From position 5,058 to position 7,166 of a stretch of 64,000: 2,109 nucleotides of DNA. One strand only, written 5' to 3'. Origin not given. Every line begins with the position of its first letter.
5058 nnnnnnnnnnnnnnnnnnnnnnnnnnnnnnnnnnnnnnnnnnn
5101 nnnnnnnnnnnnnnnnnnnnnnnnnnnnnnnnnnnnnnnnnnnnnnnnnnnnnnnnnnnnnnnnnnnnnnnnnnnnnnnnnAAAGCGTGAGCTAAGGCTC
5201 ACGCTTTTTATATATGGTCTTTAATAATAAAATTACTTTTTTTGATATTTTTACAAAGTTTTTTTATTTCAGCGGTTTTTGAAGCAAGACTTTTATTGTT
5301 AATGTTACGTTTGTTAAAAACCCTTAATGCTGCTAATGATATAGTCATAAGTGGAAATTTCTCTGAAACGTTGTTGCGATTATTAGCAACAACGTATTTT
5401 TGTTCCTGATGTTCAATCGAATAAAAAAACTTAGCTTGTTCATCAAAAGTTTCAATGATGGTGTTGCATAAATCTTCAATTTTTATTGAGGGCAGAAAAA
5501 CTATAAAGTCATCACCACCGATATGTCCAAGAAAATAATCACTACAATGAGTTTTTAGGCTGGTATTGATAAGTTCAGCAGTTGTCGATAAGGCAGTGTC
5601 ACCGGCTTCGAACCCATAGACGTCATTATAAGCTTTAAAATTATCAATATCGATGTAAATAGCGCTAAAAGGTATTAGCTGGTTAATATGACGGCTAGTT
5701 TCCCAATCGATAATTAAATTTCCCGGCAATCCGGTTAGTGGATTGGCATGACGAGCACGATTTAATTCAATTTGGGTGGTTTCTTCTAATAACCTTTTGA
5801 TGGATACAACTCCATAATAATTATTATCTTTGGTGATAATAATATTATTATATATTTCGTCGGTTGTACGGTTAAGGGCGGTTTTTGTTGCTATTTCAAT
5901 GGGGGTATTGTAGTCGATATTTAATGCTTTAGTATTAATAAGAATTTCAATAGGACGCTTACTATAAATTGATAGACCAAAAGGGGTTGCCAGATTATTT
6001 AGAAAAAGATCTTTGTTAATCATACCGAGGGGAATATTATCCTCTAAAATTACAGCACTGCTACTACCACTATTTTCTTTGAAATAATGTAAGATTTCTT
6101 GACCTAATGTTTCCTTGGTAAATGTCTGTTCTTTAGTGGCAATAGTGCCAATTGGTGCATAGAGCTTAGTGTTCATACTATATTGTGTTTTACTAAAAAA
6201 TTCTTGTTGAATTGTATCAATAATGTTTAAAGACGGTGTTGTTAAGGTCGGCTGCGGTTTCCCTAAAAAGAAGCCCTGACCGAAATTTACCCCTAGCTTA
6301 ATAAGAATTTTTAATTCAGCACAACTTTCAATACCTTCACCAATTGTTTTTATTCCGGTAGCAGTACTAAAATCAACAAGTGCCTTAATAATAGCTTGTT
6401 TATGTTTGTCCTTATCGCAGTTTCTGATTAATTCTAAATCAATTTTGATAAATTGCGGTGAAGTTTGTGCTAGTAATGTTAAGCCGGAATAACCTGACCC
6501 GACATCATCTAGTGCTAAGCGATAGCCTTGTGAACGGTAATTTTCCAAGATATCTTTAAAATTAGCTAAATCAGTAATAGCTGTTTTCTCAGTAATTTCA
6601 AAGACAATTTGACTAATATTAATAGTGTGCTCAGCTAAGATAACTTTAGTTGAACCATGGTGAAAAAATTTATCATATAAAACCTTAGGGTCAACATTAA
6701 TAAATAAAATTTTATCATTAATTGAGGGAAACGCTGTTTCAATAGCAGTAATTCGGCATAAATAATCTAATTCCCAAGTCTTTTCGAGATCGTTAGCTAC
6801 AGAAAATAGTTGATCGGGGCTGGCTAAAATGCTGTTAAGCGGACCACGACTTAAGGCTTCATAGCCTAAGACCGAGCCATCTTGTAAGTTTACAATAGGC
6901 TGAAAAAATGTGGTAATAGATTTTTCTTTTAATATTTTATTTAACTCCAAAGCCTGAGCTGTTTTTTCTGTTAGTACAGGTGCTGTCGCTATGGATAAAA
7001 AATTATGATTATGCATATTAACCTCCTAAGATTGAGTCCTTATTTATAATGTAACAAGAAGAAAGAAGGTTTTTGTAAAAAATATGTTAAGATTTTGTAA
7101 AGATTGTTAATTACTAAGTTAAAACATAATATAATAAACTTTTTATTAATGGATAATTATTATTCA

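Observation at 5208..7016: Reversed-order EAL-CBS-CBS-GGDEF protein with a degenerate GGDDF site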

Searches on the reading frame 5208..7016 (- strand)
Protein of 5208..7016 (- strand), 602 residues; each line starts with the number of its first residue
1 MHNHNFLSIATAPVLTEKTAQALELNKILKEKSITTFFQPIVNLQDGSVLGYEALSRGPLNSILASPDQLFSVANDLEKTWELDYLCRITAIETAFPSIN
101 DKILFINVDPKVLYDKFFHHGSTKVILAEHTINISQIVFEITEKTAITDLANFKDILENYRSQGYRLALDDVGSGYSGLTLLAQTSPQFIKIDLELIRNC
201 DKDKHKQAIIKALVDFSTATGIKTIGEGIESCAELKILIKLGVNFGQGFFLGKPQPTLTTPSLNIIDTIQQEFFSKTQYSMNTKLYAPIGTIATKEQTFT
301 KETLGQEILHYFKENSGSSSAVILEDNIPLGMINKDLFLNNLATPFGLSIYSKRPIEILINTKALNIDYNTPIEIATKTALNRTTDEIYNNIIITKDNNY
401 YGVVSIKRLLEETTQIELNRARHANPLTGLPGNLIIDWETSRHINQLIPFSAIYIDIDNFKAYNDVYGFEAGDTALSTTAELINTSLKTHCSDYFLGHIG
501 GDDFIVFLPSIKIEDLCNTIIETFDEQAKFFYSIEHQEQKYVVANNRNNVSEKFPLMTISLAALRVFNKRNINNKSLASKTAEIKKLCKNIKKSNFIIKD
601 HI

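Call 3: search_protein_families(library=pfam, proteins=[window:5208-7016:-], max_evalue=1)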
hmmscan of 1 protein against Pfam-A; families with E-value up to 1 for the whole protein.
window:5208-7016:- (602 aa): 6 families
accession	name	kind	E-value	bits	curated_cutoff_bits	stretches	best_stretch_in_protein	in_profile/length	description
PF00563.25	EAL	-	4.5e-51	173.9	31.3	1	25-254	4-236/236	EAL domain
PF00990.26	GGDEF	-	1.3e-15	58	23.8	1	426-535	5-117/161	Diguanylate cyclase, GGDEF domain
PF00571.33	CBS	-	0.015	16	24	1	361-411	6-53/57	CBS domain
PF22335.1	Cas10-Cmr2_palm2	-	0.055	14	27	1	487-530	43-88/133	Cas10/Cmr2, second palm domain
PF23596.1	DUF7138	-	0.19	12.1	27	1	106-158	20-72/80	Domain of unknown function (DUF7138)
PF11589.14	DUF3244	-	0.3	11.5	25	1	349-420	16-85/96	Domain of unknown function (DUF3244)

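Call 4: search_protein_families(library=ncbifam, proteins=[window:5208-7016:-], max_evalue=1)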
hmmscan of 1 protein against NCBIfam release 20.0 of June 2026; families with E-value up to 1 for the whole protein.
window:5208-7016:- (602 aa): 28 families (the best 25 are shown)
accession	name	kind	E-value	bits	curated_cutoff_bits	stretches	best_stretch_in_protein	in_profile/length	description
NF052265.1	EAL_dom_RimA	equivalog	1.1e-45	155.9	430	1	37-255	20-234/248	S6 modification regulatory phosphodiesterase RimA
NF053781.1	cdiGMPphdstlr2612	equivalog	2.4e-40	138.1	1600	2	24-263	1019-1264/1268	Tlr1612 family c-di-GMP phosphodiesterase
NF045675.1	PhdiestaseDibA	equivalog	1.4e-38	132.7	980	2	20-257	377-618/623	phosphodiesterase DibA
NF007474.0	PRK10060.1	equivalog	3.8e-37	127.8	782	2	24-257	412-647/663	cyclic di-GMP phosphodiesterase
NF052458.1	PhdiestGepA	equivalog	2e-34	118.9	1200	2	16-257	587-834/840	phosphodiesterase GepA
NF008467.0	PRK11359.1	equivalog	9.7e-28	96.6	857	2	5-261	529-789/800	oxygen-sensing cyclic-di-GMP phosphodiesterase DosP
NF007298.0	PRK09776.1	equivalog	2e-26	92.2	1135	2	106-257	949-1099/1111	diguanylate cyclase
NF052596.1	RR_EAL_PvrR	equivalog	8.3e-26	90.5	580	1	18-254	140-379/398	response regulator cyclic di-GMP phosphodiesterase PvrR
NF008807.1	PRK11829.1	equivalog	2.7e-23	81.9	733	1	16-255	407-653/670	biofilm formation regulator HmsP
NF007839.0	PRK10551.1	equivalog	2.5e-22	79.1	461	1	15-256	258-502/518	cyclic di-GMP phosphodiesterase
NF045673.1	c-di-GMPRcptLapD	equivalog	2.5e-21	75.6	1020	2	17-256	409-646/647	cyclic di-GMP receptor LapD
NF008281.1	PRK11059.1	equivalog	9.8e-20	70.4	663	1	25-256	401-631/633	RNase E specificity factor CsrD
TIGR00254.1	GGDEF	domain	3.5e-15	56.1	37.4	1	439-520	26-104/168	diguanylate cyclase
NF051476.1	CDiGphdiTpdA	equivalog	5.9e-14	51.8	1000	1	28-251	354-567/570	cyclic di-GMP phosphodiesterase TpdA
NF011955.1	PRK15426.1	equivalog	1.2e-13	50.1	408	1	445-515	425-492/564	cellulose biosynthesis regulator diguanylate cyclase DgcQ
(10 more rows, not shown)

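Call 5: find_homologous_proteins(query=window:5208-7016:-)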
Query window:5208-7016:- (602 aa): 2431 proteins with E <= 0.001 among 8000 candidates; the best 120 are listed.
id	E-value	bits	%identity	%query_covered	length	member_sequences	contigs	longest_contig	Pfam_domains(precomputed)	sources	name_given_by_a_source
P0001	0.0e+0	1325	99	100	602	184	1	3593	PF00563.26,PF00990.27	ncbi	-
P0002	0.0e+0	1097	80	100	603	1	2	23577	PF00563.26,PF00990.27,PF00571.34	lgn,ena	-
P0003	0.0e+0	1097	80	100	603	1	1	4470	PF00563.26,PF00990.27,PF00571.34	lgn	-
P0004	0.0e+0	1096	80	100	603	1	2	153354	PF00563.26,PF00990.27,PF00571.34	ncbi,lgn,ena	-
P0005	1.6e-218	745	57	96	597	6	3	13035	PF00563.26,PF00990.27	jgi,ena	-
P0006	1.2e-217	742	58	96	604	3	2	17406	PF00563.26,PF00990.27,PF00571.34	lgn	-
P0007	7.8e-214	729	57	96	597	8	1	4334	PF00563.26,PF00990.27,PF00571.34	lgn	-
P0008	1.1e-209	716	56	96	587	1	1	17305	PF00563.26,PF00990.27,PF00571.34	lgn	-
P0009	2.0e-202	692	54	96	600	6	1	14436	PF00563.26,PF00990.27,PF00571.34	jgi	-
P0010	3.0e-200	685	54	96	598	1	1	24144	PF00563.26,PF00990.27,PF00571.34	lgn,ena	-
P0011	1.7e-197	676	54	96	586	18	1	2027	PF00563.26,PF00990.27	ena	-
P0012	5.5e-189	647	51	96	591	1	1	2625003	PF00563.26,PF00990.27,PF00571.34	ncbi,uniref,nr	ncbi:GGDEF domain-containing protein [Pectinatus sottacetonis]|uniref:GGDEF domain-containing protei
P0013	8.7e-188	644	51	96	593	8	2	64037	PF00563.26,PF00990.27,PF00571.34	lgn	-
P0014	2.8e-186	639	52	96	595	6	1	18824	PF00563.26,PF00990.27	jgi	-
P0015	6.3e-185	634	50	96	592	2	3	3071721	PF00563.26,PF00990.27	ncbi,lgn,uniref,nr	ncbi:GGDEF domain-containing protein [Pectinatus haikarae]|uniref:Diguanylate cyclase (GGDEF)-like p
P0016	3.8e-184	632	51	96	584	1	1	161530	PF00563.26,PF00990.27,PF00571.34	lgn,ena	-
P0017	4.1e-183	628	50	97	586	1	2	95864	PF00563.26,PF00990.27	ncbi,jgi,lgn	jgi:diguanylate cyclase (GGDEF)-like protein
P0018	5.9e-176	604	50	91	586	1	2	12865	PF00563.26,PF00990.27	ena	-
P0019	3.3e-175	602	50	95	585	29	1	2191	PF00563.26,PF00990.27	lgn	-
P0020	2.0e-174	599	48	96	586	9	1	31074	PF00563.26,PF00990.27,PF00571.34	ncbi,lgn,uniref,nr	ncbi:GGDEF domain-containing protein [Pectinatus frisingensis]|uniref:GGDEF domain-containing protei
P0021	3.1e-173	595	46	97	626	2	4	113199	PF00563.26,PF00990.27,PF00571.34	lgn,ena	-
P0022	1.2e-171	590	50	91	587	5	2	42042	PF00563.26,PF00990.27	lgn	-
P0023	2.1e-171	589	49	90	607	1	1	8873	PF00563.26,PF00990.27,PF00571.34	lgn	-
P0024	3.7e-171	589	48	95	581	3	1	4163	PF00563.26,PF00990.27,PF00571.34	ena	-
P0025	4.6e-171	588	48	96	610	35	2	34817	PF00563.26,PF00990.27,PF00571.34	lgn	-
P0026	1.6e-168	580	47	96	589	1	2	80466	PF00563.26,PF00990.27,PF00571.34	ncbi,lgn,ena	-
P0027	5.7e-168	578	46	96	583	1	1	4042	PF00563.26,PF00990.27,PF00571.34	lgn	-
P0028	6.3e-168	578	45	97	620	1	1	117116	PF00563.26,PF00990.27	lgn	-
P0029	2.2e-167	576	45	96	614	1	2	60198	PF00563.26,PF00990.27,PF00571.34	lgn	-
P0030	4.4e-167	575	45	97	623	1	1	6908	PF00563.26,PF00990.27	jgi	jgi:diguanylate cyclase (GGDEF)-like protein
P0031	5.9e-167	575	47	96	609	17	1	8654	PF00563.26,PF00990.27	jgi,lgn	jgi:diguanylate cyclase (GGDEF)-like protein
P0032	4.0e-166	572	45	96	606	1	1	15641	PF00563.26,PF00990.27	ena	-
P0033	1.5e-165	570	46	94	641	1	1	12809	PF00563.26,PF00990.27,PF00571.34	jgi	-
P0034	4.6e-165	569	47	95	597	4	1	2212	PF00563.26,PF00990.27,PF00571.34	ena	-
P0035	7.0e-165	568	45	97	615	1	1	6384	PF00563.26,PF00990.27,PF00571.34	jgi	jgi:diguanylate cyclase (GGDEF)-like protein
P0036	2.2e-164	566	44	99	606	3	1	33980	PF00563.26,PF00990.27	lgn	-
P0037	2.3e-164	566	45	96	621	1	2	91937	PF00563.26,PF00990.27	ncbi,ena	-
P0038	2.3e-164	566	44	97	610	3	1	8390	PF00563.26,PF00990.27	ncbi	ncbi:MAG TPA: GGDEF domain-containing protein [Negativicutes bacterium]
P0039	2.6e-164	566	45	96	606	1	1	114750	PF00563.26,PF00990.27,PF00571.34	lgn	-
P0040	3.0e-164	566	45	96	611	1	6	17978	PF00563.26,PF00990.27,PF00571.34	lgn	-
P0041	5.6e-164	565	46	96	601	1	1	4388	PF00563.26,PF00990.27,PF00571.34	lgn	-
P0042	1.3e-163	564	45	96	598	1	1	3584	PF00563.26,PF00990.27,PF00571.34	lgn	-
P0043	1.0e-162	561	47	94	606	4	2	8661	PF00563.26,PF00990.27,PF00571.34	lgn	-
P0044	1.2e-162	561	45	96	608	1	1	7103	PF00563.26,PF00990.27,PF00571.34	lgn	-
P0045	1.4e-162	560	46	96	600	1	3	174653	PF00563.26,PF00990.27,PF00571.34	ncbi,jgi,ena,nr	ncbi:MAG: diguanylate cyclase/phosphodiesterase with domain containing protein [Firmicutes bacterium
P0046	1.8e-162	560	47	94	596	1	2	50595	PF00563.26,PF00990.27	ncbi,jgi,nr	ncbi:MAG: diguanylate cyclase/phosphodiesterase with domain containing protein [Anaerosporomusa subt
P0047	2.1e-162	560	45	97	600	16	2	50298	PF00563.26,PF00990.27,PF00571.34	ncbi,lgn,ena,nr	ncbi:MAG TPA: GGDEF domain-containing protein [Negativicutes bacterium]|nr:GGDEF domain-containing p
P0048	2.2e-162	560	46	94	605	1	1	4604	PF00563.26,PF00990.27,PF00571.34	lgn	-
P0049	2.6e-162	559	45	96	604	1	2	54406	PF00563.26,PF00990.27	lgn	-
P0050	4.8e-162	559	44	96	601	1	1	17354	PF00563.26,PF00990.27,PF00571.34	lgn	-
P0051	1.3e-161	557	45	96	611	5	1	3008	PF00563.26,PF00990.27,PF00571.34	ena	-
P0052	1.6e-161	557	46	96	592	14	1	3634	PF00563.26,PF00990.27,PF00571.34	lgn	-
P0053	1.8e-161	557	46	96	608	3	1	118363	PF00563.26,PF00990.27,PF00571.34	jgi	-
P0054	2.4e-161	556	44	96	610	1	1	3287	PF00563.26,PF00990.27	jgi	-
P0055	2.8e-161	556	45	96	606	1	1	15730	PF00563.26,PF00990.27,PF00571.34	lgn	-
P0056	7.4e-161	555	45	96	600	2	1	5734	PF00563.26,PF00990.27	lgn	-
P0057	7.4e-161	555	46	98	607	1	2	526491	PF00563.26,PF00990.27,PF00571.34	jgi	jgi:EAL domain-containing protein (putative c-di-GMP-specific phosphodiesterase class I)/GGDEF domai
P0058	7.7e-161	555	46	90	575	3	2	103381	PF00563.26,PF00990.27,PF00571.34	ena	-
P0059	8.3e-161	554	45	96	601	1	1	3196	PF00563.26,PF00990.27,PF00571.34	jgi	jgi:diguanylate cyclase (GGDEF)-like protein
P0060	1.3e-160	554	45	94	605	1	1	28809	PF00563.26,PF00990.27,PF00571.34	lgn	-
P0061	1.7e-160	553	46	94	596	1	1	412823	PF00563.26,PF00990.27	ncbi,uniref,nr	ncbi:diguanylate cyclase [Anaerosporomusa subterranea]|uniref:Diguanylate cyclase n=1 Tax=Anaerospor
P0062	1.7e-160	553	46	96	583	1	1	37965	PF00563.26,PF00990.27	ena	-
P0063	5.2e-160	552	44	96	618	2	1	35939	PF00563.26,PF00990.27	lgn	-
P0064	8.7e-160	551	45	96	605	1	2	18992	PF00563.26,PF00990.27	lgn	-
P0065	4.6e-159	549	44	96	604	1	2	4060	PF00563.26,PF00990.27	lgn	-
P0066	5.3e-159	549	46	95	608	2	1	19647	PF00563.26,PF00990.27,PF00571.34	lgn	-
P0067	7.6e-159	548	44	96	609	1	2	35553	PF00563.26,PF00990.27,PF00571.34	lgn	-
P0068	1.1e-158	547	46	96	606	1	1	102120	PF00563.26,PF00990.27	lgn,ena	-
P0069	2.2e-158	546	46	96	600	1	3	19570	PF00563.26,PF00990.27,PF00571.34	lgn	-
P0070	4.4e-158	545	44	96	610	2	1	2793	PF00563.26,PF00990.27,PF00571.34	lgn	-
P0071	8.8e-158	544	43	96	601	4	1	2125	PF00563.26,PF00990.27,PF00571.34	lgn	-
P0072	9.4e-158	544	44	96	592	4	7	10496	PF00563.26,PF00990.27,PF00571.34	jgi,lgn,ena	jgi:diguanylate cyclase (GGDEF)-like protein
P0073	1.1e-157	544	44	96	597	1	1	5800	PF00563.26,PF00990.27,PF00571.34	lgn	-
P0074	1.7e-157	543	45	96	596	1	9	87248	PF00563.26,PF00990.27,PF00571.34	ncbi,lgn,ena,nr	ncbi:MAG: GGDEF domain-containing protein [Sporomusaceae bacterium]|nr:GGDEF domain-containing prote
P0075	3.0e-157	543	43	94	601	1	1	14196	PF00563.26,PF00990.27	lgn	-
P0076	3.0e-157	543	44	96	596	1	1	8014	PF00563.26,PF00990.27,PF00571.34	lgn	-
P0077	3.4e-157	543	42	96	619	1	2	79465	PF00563.26,PF00990.27,PF00571.34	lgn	-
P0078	4.3e-157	542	43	96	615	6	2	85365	PF00563.26,PF00990.27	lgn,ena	-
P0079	9.9e-157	541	43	95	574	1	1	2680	PF00563.26,PF00990.27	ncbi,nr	ncbi:MAG: GGDEF domain-containing protein, partial [Pelosinus sp.]|nr:GGDEF domain-containing protei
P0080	1.0e-156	541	45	96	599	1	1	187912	PF00563.26,PF00990.27,PF00571.34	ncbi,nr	ncbi:MAG: GGDEF domain-containing protein [Negativicutes bacterium]|nr:GGDEF domain-containing prote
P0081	1.1e-156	541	44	98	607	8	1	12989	PF00563.26,PF00990.27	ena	-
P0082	1.3e-156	541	45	96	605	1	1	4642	PF00563.26,PF00990.27,PF00571.34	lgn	-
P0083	1.9e-156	540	45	95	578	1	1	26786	PF00563.26,PF00990.27,PF00571.34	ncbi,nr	ncbi:MAG: GGDEF domain-containing protein [Negativicutes bacterium]|nr:GGDEF domain-containing prote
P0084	3.4e-156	539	44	96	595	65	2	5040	PF00563.26,PF00990.27,PF00571.34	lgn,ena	-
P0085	4.1e-156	539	44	90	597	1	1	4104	PF00563.26,PF00990.27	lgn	-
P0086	4.4e-156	539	43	95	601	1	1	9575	PF00563.26,PF00990.27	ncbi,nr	ncbi:MAG: GGDEF domain-containing protein [Sporomusaceae bacterium]|nr:GGDEF domain-containing prote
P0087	5.3e-156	539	43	95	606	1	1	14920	PF00563.26,PF00990.27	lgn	-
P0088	9.6e-156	538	42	96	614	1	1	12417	PF00563.26,PF00990.27,PF00571.34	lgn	-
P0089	9.6e-156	538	45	96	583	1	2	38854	PF00563.26,PF00990.27,PF00571.34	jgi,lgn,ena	-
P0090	3.9e-155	536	43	96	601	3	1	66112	PF00563.26,PF00990.27,PF00571.34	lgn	-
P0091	5.5e-155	535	44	95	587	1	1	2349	PF00563.26,PF00990.27,PF00571.34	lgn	-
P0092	9.0e-155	535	44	94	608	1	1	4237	PF00563.26,PF00990.27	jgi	jgi:diguanylate cyclase (GGDEF)-like protein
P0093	1.2e-154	534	45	96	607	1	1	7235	PF00563.26,PF00990.27,PF00571.34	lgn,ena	-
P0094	1.7e-154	534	43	96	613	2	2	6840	PF00563.26,PF00990.27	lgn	-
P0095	3.0e-154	533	45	96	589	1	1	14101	PF00563.26,PF00990.27,PF00571.34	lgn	-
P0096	9.4e-154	531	44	96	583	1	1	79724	PF00563.26,PF00990.27,PF00571.34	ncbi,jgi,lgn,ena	-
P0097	1.1e-153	531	45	95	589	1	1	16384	PF00563.26,PF00990.27,PF00571.34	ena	-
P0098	1.5e-153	530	43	96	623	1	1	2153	PF00563.26,PF00990.27,PF00571.34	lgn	-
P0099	2.0e-153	530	43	96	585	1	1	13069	PF00563.26,PF00990.27,PF00571.34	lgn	-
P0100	4.7e-153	529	43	94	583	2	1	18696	PF00563.26,PF00990.27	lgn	-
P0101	1.3e-152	527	44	94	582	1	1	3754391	PF00563.26,PF00990.27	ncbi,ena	-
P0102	1.5e-152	527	43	96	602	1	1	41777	PF00563.26,PF00990.27,PF00571.34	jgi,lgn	-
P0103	1.2e-151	524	44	93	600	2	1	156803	PF00563.26,PF00990.27,PF00571.34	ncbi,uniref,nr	ncbi:phytochrome-like protein cph2 [Oxobacter pfennigii]|uniref:Phytochrome-like protein cph2 n=1 Ta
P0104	4.1e-151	522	43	96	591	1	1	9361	PF00563.26,PF00990.27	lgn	-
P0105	1.7e-150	520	43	96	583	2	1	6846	PF00563.26,PF00990.27,PF00571.34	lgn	-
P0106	2.1e-150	520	43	97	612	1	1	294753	PF00563.26,PF00990.27,PF00571.34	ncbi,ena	-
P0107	6.9e-150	518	45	89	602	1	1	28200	PF00563.26,PF00990.27,PF00571.34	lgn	-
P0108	1.6e-149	517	44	96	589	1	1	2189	PF00563.26,PF00990.27,PF00571.34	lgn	-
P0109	1.9e-149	517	43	94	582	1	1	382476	PF00563.26,PF00990.27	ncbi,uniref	ncbi:GGDEF domain-containing protein [Azotosporobacter soli]|uniref:GGDEF domain-containing protein 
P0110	2.1e-149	517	43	96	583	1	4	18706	PF00563.26,PF00990.27,PF00571.34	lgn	-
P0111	2.3e-149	517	43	94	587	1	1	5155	PF00563.26,PF00990.27,PF00571.34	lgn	-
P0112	4.3e-149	516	44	97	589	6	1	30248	PF00563.26,PF00990.27,PF00571.34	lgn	-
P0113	1.1e-148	514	44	97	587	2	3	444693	PF00563.26,PF00990.27,PF00571.34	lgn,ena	-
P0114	1.4e-148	514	43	95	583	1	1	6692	PF00563.26,PF00990.27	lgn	-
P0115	1.8e-148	514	45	92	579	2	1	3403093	PF00563.26,PF00990.27,PF00571.34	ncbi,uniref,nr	ncbi:GGDEF domain-containing protein [Thermoanaerobacterium sp. RBIITD]|uniref:GGDEF domain-containi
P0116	1.8e-148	514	43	97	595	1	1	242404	PF00563.26,PF00990.27,PF00571.34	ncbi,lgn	ncbi:MAG: GGDEF domain-containing protein [Bacillota bacterium]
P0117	1.9e-148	514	45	91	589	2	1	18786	PF00563.26,PF00990.27,PF00571.34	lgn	-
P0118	2.6e-148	513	42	96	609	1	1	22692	PF00563.26,PF00990.27,PF00571.34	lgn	-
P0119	3.8e-148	513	42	95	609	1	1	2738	PF00563.26,PF00990.27,PF00571.34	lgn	-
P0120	4.6e-148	512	43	96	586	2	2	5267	PF00563.26,PF00990.27,PF00571.34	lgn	-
